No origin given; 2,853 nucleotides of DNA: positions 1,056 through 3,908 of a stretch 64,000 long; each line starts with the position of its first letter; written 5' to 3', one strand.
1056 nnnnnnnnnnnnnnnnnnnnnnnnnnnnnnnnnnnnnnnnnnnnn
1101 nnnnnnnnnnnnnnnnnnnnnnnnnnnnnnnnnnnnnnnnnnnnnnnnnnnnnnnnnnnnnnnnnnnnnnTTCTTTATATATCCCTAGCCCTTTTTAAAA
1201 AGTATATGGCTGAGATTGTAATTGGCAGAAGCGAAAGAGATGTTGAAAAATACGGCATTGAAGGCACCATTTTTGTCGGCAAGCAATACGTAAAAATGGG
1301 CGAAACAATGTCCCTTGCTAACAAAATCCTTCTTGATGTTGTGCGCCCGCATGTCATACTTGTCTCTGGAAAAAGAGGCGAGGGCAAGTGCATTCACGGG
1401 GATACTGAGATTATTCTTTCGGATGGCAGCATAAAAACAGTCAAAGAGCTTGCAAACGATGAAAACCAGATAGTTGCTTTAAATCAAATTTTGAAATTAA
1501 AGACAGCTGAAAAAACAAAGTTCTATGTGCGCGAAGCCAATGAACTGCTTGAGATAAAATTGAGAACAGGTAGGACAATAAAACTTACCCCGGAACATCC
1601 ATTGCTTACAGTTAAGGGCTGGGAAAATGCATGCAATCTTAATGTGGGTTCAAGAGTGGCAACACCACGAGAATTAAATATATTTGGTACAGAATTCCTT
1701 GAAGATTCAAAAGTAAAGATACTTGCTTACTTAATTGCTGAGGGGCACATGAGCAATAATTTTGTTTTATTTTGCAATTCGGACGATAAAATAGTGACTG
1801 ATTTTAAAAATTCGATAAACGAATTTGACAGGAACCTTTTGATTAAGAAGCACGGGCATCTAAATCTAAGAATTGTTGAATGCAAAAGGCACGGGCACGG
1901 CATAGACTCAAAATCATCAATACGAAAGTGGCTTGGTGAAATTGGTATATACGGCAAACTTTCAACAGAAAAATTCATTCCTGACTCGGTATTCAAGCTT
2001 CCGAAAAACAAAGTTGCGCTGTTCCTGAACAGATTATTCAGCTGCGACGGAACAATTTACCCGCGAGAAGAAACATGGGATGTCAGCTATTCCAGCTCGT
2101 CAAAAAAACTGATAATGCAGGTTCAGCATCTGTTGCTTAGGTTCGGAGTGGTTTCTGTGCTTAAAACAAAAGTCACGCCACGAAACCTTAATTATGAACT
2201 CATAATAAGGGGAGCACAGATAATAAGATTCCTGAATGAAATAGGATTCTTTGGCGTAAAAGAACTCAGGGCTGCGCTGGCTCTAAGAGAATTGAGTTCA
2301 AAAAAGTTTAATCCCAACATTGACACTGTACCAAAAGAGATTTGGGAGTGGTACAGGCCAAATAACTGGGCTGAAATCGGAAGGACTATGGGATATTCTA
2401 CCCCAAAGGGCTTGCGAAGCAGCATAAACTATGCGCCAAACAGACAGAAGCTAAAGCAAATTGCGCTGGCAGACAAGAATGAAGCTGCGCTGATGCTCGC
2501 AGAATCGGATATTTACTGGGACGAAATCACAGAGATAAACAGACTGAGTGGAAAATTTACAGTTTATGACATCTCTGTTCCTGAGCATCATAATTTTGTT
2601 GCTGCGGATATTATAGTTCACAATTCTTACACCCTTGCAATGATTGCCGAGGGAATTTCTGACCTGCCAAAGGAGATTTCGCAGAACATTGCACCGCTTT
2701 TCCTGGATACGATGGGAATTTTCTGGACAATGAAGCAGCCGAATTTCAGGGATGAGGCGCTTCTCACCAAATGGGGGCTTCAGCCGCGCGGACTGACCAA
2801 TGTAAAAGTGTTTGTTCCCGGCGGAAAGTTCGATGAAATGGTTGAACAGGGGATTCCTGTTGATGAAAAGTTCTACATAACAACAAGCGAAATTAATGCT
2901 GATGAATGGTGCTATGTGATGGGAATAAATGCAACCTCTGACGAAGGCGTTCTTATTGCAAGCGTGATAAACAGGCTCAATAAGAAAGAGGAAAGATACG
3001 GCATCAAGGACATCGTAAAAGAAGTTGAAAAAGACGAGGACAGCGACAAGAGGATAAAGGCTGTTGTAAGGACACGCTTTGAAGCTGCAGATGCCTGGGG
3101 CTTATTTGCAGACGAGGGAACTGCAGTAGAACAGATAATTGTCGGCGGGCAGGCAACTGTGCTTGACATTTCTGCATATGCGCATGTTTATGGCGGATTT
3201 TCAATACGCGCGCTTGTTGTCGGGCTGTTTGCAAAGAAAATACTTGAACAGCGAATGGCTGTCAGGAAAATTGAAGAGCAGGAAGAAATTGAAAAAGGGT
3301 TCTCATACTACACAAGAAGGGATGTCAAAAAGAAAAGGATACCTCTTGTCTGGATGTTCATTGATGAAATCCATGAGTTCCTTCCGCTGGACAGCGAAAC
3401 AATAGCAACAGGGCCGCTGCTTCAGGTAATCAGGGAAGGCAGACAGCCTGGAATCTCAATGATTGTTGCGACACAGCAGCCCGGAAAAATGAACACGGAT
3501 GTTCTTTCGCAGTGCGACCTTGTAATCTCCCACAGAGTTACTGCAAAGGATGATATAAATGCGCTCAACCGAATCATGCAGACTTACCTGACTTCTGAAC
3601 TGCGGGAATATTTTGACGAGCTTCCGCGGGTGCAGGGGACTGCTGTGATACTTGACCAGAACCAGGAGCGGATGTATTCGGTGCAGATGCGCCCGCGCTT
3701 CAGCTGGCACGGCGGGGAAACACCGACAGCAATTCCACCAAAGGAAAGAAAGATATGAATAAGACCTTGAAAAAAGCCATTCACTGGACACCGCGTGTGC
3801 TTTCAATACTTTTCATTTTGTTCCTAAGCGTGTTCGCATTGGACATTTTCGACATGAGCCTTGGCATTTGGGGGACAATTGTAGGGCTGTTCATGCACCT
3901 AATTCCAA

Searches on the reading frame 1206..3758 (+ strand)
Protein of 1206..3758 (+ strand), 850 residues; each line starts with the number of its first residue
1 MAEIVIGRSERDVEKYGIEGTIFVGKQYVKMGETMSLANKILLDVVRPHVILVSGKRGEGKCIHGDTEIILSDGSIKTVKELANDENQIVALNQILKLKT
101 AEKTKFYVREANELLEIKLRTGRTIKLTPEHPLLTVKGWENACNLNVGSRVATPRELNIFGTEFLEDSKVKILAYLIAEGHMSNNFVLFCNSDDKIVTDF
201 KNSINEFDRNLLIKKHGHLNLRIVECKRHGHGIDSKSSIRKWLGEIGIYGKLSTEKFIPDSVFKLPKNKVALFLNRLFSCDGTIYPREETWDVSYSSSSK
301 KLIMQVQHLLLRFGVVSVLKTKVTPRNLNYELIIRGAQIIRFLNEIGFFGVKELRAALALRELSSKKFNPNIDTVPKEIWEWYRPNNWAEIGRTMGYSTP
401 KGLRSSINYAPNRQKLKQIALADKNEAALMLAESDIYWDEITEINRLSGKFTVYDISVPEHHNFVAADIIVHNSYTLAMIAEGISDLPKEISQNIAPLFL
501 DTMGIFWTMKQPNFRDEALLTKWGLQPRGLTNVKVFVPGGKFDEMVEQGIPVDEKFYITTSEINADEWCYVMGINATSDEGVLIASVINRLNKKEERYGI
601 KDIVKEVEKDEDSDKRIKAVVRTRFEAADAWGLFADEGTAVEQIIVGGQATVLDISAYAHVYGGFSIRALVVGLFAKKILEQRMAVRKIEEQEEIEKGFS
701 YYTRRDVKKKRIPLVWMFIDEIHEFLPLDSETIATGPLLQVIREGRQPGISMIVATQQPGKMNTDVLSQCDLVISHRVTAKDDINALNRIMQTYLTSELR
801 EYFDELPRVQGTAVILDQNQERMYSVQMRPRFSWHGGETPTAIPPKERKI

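Call 69: search_protein_families(library=ncbifam, proteins=[window:1206-3758:+], max_evalue=0.00001)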
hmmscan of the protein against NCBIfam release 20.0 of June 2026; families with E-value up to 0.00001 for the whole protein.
window:1206-3758:+ (850 aa): 20 families
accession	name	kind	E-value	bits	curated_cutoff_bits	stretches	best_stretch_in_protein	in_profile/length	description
NF005852.0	PRK07773.1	equivalog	1.6e-75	255.1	780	1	59-474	395-827/886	replicative DNA helicase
NF003157.0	PRK04132.1-2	equivalog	4.5e-41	140.7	1103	2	46-375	35-366/864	replication factor C small subunit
NF003159.0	PRK04132.1-4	equivalog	1.5e-30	105.9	999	2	48-373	47-353/852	replication factor C small subunit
NF011418.0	PRK14845.1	equivalog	3.5e-24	84.7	756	1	47-349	9-300/1049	translation initiation factor IF-2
NF038098.1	GyrA_w_intein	exception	2.5e-23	82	1850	1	62-475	117-539/1232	intein-containing DNA gyrase subunit A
NF007072.0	PRK09519.1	equivalog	3.7e-19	68.6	1024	1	98-321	291-514/790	intein-containing recombinase RecA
NF006207.0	PRK08332.1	equivalog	1.5e-17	62.2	2400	1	23-330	868-1154/1684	vitamin B12-dependent ribonucleotide reductase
NF003158.0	PRK04132.1-3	equivalog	1.7e-16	58.6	1750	2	428-476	513-563/1437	replication factor C small subunit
NF011491.0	PRK14898.1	equivalog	1.3e-15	56.6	783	1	175-474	251-544/860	DNA-directed RNA polymerase subunit A''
NF011287.0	PRK14698.1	equivalog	1e-12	47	1238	1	148-480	372-676/1017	V-type ATP synthase subunit A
TIGR01445.1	intein_Nterm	domain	1.1e-12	48.7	24.5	1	62-135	1-83/83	intein N-terminal splicing region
NF038162.1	RtcB_rel_intein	exception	5.4e-12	44.5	1150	0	60-153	93-189/961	intein-containing RtcB family protein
NF045703.1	rSAM_Tes_intein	exception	2e-11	42.4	1700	0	246-344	440-542/1040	tetraether lipid synthase Tes, intein-containing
NF040819.1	helicase_HerA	equivalog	3.7e-09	35.7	970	1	631-818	318-504/561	DNA double-strand break repair helicase HerA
NF052663.1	RtcB_rel_intein2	exception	1e-08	34.5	1050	1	62-478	78-315/626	intein-containing RctB family protein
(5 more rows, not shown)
